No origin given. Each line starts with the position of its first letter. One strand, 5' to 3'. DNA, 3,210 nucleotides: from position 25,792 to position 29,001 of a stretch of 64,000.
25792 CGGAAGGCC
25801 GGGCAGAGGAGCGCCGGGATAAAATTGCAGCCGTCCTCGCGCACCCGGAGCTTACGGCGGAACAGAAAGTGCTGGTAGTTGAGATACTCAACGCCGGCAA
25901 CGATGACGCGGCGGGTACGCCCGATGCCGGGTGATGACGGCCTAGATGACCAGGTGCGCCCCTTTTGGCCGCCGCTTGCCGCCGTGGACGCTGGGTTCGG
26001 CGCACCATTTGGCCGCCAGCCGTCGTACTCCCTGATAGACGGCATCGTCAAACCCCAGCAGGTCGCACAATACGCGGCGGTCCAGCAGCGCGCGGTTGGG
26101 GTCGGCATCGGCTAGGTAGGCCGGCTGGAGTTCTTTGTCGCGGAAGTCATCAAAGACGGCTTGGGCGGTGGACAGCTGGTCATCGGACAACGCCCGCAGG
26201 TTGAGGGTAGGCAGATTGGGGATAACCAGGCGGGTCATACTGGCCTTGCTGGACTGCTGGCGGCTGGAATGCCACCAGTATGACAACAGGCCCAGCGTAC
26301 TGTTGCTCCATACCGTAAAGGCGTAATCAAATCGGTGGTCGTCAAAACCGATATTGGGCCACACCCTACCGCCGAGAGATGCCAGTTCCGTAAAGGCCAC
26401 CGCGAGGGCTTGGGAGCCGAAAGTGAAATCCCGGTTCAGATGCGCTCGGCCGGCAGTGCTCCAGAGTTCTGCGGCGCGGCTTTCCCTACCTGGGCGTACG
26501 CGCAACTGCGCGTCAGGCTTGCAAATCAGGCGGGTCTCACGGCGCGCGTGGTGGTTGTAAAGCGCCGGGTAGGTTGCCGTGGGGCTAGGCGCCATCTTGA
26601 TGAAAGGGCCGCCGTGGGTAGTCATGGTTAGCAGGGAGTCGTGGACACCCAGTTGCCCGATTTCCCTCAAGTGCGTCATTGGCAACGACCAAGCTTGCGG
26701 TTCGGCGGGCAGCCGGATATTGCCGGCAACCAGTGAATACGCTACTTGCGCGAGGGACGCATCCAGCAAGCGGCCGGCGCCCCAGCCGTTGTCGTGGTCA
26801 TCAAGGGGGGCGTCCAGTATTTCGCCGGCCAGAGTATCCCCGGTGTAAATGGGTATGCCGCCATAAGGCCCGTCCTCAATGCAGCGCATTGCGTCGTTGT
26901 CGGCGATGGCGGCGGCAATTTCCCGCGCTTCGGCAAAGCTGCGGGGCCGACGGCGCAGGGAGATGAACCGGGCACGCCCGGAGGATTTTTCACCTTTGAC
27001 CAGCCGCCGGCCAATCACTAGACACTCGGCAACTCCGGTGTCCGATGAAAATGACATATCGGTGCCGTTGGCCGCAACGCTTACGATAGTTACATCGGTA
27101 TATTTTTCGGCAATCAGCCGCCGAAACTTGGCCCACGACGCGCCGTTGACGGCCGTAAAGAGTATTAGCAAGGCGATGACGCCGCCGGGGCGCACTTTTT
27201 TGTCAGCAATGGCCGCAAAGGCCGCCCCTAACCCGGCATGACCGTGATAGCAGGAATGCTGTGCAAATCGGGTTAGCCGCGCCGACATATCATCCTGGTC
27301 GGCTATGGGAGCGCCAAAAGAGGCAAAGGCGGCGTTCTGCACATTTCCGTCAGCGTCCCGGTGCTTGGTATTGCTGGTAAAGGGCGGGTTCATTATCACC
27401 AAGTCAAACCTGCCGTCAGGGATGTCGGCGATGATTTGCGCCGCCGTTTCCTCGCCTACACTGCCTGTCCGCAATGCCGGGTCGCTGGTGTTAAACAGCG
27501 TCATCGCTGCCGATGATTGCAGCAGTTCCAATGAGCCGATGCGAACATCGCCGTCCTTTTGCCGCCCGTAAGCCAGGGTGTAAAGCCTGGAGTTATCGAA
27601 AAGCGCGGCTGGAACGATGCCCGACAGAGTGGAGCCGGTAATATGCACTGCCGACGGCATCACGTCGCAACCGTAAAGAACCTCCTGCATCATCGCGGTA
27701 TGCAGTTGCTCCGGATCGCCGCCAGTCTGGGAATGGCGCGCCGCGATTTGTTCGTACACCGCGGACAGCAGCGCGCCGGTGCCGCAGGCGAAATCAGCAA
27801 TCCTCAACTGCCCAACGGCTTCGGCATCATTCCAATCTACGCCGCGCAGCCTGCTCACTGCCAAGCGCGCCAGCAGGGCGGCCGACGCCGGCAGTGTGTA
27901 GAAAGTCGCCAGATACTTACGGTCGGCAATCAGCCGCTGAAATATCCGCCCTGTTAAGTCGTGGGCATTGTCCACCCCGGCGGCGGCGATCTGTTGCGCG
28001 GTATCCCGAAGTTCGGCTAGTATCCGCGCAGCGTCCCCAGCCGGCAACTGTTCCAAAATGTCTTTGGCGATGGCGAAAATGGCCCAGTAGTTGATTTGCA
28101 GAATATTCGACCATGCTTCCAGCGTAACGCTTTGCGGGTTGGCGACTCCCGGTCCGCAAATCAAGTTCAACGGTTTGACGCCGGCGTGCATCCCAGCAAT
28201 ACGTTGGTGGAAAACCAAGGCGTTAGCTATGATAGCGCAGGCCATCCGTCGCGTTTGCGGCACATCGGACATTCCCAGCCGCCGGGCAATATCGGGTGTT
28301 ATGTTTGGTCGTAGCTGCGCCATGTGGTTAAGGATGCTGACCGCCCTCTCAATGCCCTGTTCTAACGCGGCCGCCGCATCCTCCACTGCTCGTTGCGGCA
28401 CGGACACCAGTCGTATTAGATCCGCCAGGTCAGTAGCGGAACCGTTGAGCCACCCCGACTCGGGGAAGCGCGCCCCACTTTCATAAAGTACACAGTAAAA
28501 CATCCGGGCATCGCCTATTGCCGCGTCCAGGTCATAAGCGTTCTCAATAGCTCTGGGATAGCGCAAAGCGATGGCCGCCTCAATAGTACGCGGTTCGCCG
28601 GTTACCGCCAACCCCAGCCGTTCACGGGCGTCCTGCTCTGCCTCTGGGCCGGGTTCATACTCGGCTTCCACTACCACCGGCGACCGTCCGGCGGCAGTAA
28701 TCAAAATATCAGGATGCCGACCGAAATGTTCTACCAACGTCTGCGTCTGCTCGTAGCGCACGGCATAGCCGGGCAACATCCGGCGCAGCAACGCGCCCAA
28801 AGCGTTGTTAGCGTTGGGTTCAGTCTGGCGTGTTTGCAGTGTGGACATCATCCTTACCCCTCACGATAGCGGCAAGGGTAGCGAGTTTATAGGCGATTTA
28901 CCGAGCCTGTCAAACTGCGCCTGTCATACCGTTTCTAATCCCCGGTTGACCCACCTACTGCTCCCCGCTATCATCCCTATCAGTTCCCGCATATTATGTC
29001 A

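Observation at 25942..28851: Solitary 969-aa N6-adenine methyltransferase fusion with a nuclease-like N-terminus and a roughly 470-aa uncharacterised C-terminal half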

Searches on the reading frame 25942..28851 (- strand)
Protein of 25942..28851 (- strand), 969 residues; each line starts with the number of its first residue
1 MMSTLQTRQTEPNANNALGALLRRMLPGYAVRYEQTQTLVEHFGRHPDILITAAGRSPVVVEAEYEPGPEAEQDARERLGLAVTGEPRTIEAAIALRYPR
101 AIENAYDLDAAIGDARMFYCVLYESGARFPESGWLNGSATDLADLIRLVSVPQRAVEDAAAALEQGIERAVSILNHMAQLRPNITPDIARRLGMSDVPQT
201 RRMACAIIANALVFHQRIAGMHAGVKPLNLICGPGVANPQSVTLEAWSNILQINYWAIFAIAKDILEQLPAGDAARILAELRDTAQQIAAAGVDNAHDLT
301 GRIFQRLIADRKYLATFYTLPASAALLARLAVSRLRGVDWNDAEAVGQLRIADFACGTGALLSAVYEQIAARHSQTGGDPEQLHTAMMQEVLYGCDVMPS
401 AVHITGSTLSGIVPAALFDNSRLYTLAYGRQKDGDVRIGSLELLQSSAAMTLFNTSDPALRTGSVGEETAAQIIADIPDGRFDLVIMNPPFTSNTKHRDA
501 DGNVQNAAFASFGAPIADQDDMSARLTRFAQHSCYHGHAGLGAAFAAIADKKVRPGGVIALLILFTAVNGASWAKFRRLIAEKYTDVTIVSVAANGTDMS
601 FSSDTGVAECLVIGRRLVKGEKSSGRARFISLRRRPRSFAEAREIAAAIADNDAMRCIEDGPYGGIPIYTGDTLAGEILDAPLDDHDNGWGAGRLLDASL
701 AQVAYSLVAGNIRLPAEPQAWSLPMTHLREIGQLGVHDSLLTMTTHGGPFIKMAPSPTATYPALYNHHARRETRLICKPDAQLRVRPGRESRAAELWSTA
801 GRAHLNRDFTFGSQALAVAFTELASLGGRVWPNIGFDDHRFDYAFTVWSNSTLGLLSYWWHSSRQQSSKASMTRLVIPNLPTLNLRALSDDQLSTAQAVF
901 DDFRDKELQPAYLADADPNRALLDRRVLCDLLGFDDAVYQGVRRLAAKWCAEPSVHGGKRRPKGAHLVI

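Call 4: search_protein_families(library=pfam, proteins=[window:25942-28851:-], max_evalue=1)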
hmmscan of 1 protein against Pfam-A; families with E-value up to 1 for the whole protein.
window:25942-28851:- (969 aa): 5 families
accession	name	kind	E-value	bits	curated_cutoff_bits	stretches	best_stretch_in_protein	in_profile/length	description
PF07669.17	Eco57I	-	7.2e-05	23.4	25.3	1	392-591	3-164/171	Eco57I restriction-modification methylase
PF05175.20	MTS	-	0.00014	21.9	23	1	466-497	83-114/170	Methyltransferase small domain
PF02384.22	N6_Mtase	-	0.012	15.4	20.4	0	479-539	123-175/311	N-6 DNA Methylase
PF23525.1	Methyltransf_36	-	0.027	14.1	27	1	351-410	44-97/268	AprA MT2-like domain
PF18433.6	DUF5610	-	0.12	13.3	26.4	1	154-188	69-103/117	Domain of unknown function (DUF5610)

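Call 5: search_protein_families(library=padloc, proteins=[window:25942-28851:-], max_evalue=1)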
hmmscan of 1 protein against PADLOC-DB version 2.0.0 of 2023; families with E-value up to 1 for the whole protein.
window:25942-28851:- (969 aa): 20 families
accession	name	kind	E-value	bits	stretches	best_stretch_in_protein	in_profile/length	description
PDLC03338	MTase_II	-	3.2e-09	34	2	283-410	96-214/604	Type II methyltransferase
PDLC04134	mad2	-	1.5e-08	32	1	298-594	252-427/492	mads_2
PDLC03021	MTase_I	-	1.2e-07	29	2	350-404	187-240/491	Type I methyltransferase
PDLC03348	MTase_II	-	1.4e-07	28.4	1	273-406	182-306/727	Type II methyltransferase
PDLC02525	PglX|PglXI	-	2.3e-05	21.2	1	345-404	281-340/607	PglX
PDLC02529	PglX|PglXI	-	0.00058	15.6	1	347-492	227-368/1189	PglX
PDLC03631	REase_MTase_IIG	-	0.0013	14.7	1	311-398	306-395/1086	Type IIG restriction enzyme-methyltransferase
PDLC02521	PglX|PglXI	-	0.0022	13.9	1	345-404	305-364/1174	PglX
PDLC02643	DrmMI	-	0.003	13.4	2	342-372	595-625/1347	DrmMI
PDLC01160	CARF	-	0.0049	14.9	1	252-298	87-131/172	"CARF, 2 TMs"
PDLC03600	REase_MTase_IIG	-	0.0061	12.5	1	348-406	301-359/1205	Type IIG restriction enzyme-methyltransferase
PDLC03035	MTase_I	-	0.0079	12.8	1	479-521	272-311/653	Type I methyltransferase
PDLC03227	MTase_II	-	0.0091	12.9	0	541-584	165-208/494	Type II methyltransferase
PDLC03312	MTase_II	-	0.011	11.4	1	469-578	1116-1221/1344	Type II methyltransferase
PDLC03030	MTase_I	-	0.029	10.8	1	477-593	449-561/670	Type I methyltransferase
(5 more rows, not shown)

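Call 6: search_protein_families(library=ncbifam, proteins=[window:25942-28851:-], max_evalue=1)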
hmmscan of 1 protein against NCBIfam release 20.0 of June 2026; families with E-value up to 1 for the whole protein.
window:25942-28851:- (969 aa): 8 families
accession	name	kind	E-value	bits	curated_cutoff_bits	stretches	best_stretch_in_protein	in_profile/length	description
NF033455.1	BREX_6_MTaseX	exception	4.9e-05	21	900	1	344-409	325-396/1319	BREX-6 system adenine-specific DNA-methyltransferase PglX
NF033452.1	BREX_1_MTaseX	exception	0.00056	17.8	500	0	518-637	519-634/1210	BREX-1 system adenine-specific DNA-methyltransferase PglX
TIGR03534.1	RF_mod_PrmC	equivalog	0.0012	18.4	199.1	1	347-505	88-180/253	peptide chain release factor N(5)-glutamine methyltransferase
NF047738.1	antiphage_MADS2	equivalog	0.0018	16.7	720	1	350-500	334-461/654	methylation-associated defense system DNA methyltransferase MAD2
NF053684.1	esterase_mleBCA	exception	0.0031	16.7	570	1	540-623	102-180/281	BCA family alpha/beta fold macrolide esterase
TIGR02987.1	met_A_Alw26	exception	0.0031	16.3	353.5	1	317-579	6-212/523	Alw26I/Eco31I/Esp3I family type II restriction adenine-specific DNA-methyltransferase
NF033451.1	BREX_2_MTaseX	equivalog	0.031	11.9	400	1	348-492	224-369/1185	BREX-2 system adenine-specific DNA-methyltransferase PglX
NF001244.0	PRK00216.1-5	equivalog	0.14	11.4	216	1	348-382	50-83/236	bifunctional demethylmenaquinone methyltransferase/2-methoxy-6-polyprenyl-1,4-benzoquinol methylase UbiE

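Call 8: find_homologous_proteins(query=window:25942-28851:-)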
Query window:25942-28851:- (969 aa): 4593 proteins with E <= 0.001 among 8000 candidates; the best 120 are listed.
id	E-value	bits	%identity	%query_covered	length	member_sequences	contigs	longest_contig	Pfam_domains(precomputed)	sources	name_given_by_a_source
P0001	0.0e+0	2159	99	100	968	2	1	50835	-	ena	-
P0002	0.0e+0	1878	87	99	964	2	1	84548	PF07669.18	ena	-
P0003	0.0e+0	1857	85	100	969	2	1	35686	PF07669.18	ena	-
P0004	0.0e+0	1840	85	100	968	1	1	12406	-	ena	-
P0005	0.0e+0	1820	83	100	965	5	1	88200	-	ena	-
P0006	0.0e+0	1715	80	99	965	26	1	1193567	-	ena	-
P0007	0.0e+0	1713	78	99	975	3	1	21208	PF07669.18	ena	-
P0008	0.0e+0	1711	78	100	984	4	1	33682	PF07669.18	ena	-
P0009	0.0e+0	1703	78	99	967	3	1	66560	PF07669.18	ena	-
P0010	0.0e+0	1694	77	99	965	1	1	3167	-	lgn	-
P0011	0.0e+0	1680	78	100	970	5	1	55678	-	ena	-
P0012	0.0e+0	1675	77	100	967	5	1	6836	-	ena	-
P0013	0.0e+0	1646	75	100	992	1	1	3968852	PF07669.18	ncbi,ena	-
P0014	0.0e+0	1639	75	99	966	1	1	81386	-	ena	-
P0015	0.0e+0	1629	75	99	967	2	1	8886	PF07669.18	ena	-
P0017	0.0e+0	1625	75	99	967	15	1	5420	PF07669.18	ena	-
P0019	0.0e+0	1615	75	100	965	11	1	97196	PF07669.18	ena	-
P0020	0.0e+0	1612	75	99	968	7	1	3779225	PF07669.18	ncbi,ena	-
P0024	0.0e+0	1591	73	99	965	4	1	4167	PF07669.18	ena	-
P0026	0.0e+0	1563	72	99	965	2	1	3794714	PF07669.18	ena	-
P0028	0.0e+0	1555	70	99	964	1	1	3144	PF07669.18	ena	-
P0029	0.0e+0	1548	70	100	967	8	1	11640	PF07669.18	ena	-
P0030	0.0e+0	1546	72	99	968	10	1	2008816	PF07669.18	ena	-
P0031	0.0e+0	1539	71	100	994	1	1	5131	PF07669.18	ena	-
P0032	0.0e+0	1537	71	99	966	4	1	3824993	PF07669.18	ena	-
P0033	0.0e+0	1537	71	100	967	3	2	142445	PF07669.18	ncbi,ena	-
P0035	0.0e+0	1528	71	100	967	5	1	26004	PF07669.18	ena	-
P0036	0.0e+0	1525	69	99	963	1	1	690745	PF07669.18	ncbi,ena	-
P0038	0.0e+0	1521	70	99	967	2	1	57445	PF07669.18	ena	-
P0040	0.0e+0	1515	70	99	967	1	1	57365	PF07669.18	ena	-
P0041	0.0e+0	1511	69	99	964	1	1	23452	PF05175.21,PF07669.18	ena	-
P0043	0.0e+0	1508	69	100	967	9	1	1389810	PF07669.18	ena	-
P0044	0.0e+0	1508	70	99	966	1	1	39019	PF07669.18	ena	-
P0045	0.0e+0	1507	70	100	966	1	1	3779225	-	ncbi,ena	-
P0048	0.0e+0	1507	68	99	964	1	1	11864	PF07669.18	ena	-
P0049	0.0e+0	1505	69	100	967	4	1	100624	PF07669.18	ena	-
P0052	0.0e+0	1501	69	100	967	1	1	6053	PF07669.18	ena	-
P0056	0.0e+0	1497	68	99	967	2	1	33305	PF07669.18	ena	-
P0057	0.0e+0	1497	69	100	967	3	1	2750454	PF07669.18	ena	-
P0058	0.0e+0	1497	69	99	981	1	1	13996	PF07669.18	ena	-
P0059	0.0e+0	1496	70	100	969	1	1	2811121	PF07669.18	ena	-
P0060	0.0e+0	1496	70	99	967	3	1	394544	PF07669.18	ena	-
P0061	0.0e+0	1496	69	99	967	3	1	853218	PF07669.18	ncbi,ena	-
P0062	0.0e+0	1495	68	99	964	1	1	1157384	PF07669.18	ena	-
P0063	0.0e+0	1493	69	100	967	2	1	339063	PF07669.18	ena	-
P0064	0.0e+0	1491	69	99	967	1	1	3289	PF07669.18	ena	-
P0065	0.0e+0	1490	68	100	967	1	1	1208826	PF07669.18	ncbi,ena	-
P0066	0.0e+0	1488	67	100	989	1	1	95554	PF07669.18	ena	-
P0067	0.0e+0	1486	68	100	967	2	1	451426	PF07669.18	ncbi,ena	-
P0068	0.0e+0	1486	69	100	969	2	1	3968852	PF07669.18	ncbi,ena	-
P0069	0.0e+0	1485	68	100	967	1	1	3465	PF07669.18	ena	-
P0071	0.0e+0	1484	68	99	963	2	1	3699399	PF07669.18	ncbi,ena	-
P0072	0.0e+0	1484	68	99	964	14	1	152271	PF07669.18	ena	-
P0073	0.0e+0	1483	68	99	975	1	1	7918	PF07669.18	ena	-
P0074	0.0e+0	1482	68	100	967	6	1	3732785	PF07669.18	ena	-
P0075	0.0e+0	1481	68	100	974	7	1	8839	PF07669.18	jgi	-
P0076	0.0e+0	1481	67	99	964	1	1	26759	PF05175.21,PF07669.18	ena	-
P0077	0.0e+0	1479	68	100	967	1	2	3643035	PF07669.18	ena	-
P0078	0.0e+0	1479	68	99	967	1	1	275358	PF07669.18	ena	-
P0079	0.0e+0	1477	67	100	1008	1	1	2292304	PF07669.18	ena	-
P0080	0.0e+0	1474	68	99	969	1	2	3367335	PF07669.18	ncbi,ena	-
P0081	0.0e+0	1473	67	99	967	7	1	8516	PF07669.18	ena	-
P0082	0.0e+0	1471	67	100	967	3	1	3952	PF07669.18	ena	-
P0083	0.0e+0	1471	69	99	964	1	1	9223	PF07669.18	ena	-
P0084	0.0e+0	1471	68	100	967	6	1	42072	PF07669.18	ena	-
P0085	0.0e+0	1470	67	99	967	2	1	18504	PF07669.18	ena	-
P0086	0.0e+0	1470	68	99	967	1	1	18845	PF07669.18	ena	-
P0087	0.0e+0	1469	67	100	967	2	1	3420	PF07669.18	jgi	-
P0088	0.0e+0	1467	67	99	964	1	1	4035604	PF07669.18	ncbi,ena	-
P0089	0.0e+0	1465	67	99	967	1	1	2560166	PF07669.18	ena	-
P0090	0.0e+0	1465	66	100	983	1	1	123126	PF07669.18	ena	-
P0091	0.0e+0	1464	67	99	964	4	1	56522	PF05175.21,PF07669.18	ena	-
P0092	0.0e+0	1463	67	100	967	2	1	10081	PF07669.18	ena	-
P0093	0.0e+0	1462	67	99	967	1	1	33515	PF07669.18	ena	-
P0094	0.0e+0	1459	67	100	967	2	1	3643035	PF07669.18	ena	-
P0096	0.0e+0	1456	66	100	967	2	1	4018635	PF07669.18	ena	-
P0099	0.0e+0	1453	66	99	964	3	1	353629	PF07669.18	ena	-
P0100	0.0e+0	1451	66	99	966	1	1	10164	PF07669.18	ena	-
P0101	0.0e+0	1449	65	100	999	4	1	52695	PF07669.18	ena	-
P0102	0.0e+0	1448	68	99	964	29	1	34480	PF07669.18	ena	-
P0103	0.0e+0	1448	66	99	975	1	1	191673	PF07669.18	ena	-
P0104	0.0e+0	1447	68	97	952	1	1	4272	PF07669.18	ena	-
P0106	0.0e+0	1445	67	100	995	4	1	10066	PF07669.18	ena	-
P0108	0.0e+0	1444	67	99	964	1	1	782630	PF07669.18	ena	-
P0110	0.0e+0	1442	66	100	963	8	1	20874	PF07669.18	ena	-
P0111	0.0e+0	1441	65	99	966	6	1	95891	PF07669.18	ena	-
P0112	0.0e+0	1439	66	99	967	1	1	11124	PF07669.18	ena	-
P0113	0.0e+0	1438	65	99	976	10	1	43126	PF07669.18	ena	-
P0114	0.0e+0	1438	67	100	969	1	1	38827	PF07669.18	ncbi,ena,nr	ncbi:MAG: hypothetical protein F4X64_16765 [Chloroflexi bacterium]|nr:hypothetical protein [Chlorofl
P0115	0.0e+0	1437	66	99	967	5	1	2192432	PF07669.18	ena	-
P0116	0.0e+0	1437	67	99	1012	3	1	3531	PF07669.18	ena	-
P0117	0.0e+0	1437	67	100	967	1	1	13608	PF07669.18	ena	-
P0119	0.0e+0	1436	66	100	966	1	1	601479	PF07669.18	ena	-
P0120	0.0e+0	1435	66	100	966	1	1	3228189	PF07669.18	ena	-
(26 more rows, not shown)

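Call 9: find_encoding_contigs(protein=P0020, flank=8000, max_places=3)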
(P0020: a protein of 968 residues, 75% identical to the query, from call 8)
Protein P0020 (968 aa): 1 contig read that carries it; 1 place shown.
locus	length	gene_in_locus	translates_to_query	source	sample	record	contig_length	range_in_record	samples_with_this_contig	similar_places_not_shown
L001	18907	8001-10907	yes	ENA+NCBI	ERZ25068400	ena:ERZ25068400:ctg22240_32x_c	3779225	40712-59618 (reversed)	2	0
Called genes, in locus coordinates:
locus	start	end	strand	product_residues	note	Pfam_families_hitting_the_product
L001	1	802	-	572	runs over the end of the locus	PF02776:TPP_enzyme_N, PF00205:TPP_enzyme_M, PF02775:TPP_enzyme_C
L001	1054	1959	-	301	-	PF00528:BPD_transp_1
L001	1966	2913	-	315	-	PF19300:BPD_transp_1_N, PF00528:BPD_transp_1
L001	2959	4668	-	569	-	PF00496:SBP_bac_5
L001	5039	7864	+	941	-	PF07669:Eco57I (weak)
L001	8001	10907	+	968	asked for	PF07669:Eco57I (faint)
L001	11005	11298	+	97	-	-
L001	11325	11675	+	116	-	-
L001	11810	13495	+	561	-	PF02776:TPP_enzyme_N, PF00205:TPP_enzyme_M, PF02775:TPP_enzyme_C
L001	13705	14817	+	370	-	PF03069:FmdA_AmdA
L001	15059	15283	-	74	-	-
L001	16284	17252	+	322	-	PF00291:PALP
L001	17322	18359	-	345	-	PF00586:AIRS, PF02769:AIRS_C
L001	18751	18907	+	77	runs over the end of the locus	-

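Call 10: find_encoding_contigs(protein=P0045, flank=8000, max_places=3)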
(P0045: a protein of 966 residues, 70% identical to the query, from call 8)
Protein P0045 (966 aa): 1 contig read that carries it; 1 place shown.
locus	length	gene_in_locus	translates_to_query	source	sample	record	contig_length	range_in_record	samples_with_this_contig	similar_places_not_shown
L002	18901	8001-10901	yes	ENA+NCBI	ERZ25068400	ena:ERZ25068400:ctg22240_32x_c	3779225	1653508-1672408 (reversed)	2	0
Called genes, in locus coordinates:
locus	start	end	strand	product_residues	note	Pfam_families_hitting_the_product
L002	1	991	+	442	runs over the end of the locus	PF07690:MFS_1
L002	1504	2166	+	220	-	PF01936:NYN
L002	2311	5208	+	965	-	PF07669:Eco57I (faint)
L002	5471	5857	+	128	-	-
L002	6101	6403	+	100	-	-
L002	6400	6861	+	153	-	PF03400:DDE_Tnp_IS1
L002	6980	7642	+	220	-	PF01936:NYN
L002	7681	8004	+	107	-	PF06634:DUF1156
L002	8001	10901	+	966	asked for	-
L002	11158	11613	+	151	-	-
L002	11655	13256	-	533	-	PF01019:G_glu_transpept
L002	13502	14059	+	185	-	PF01936:NYN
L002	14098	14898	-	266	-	PF00005:ABC_tran, PF13304:AAA_21 (faint)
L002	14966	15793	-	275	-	PF00005:ABC_tran, PF02463:SMC_N (faint), PF13555:AAA_29 (weak), PF13304:AAA_21 (faint)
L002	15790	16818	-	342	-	PF02653:BPD_transp_2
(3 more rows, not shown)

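Call 11: search_solved_structures(query=window:25942-28851:-, max_evalue=1, show_alignments=2)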
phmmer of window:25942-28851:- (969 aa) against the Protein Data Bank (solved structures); distinct sequences matched with E-value up to 1: 2.
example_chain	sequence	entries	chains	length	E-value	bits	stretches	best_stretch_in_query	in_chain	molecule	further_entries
11tu_A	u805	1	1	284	0.18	13.1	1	539-623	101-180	alpha/beta-hydrolase macrolide esterase EstT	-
1ne2_A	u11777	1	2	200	0.26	12.5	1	444-500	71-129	hypothetical protein ta1320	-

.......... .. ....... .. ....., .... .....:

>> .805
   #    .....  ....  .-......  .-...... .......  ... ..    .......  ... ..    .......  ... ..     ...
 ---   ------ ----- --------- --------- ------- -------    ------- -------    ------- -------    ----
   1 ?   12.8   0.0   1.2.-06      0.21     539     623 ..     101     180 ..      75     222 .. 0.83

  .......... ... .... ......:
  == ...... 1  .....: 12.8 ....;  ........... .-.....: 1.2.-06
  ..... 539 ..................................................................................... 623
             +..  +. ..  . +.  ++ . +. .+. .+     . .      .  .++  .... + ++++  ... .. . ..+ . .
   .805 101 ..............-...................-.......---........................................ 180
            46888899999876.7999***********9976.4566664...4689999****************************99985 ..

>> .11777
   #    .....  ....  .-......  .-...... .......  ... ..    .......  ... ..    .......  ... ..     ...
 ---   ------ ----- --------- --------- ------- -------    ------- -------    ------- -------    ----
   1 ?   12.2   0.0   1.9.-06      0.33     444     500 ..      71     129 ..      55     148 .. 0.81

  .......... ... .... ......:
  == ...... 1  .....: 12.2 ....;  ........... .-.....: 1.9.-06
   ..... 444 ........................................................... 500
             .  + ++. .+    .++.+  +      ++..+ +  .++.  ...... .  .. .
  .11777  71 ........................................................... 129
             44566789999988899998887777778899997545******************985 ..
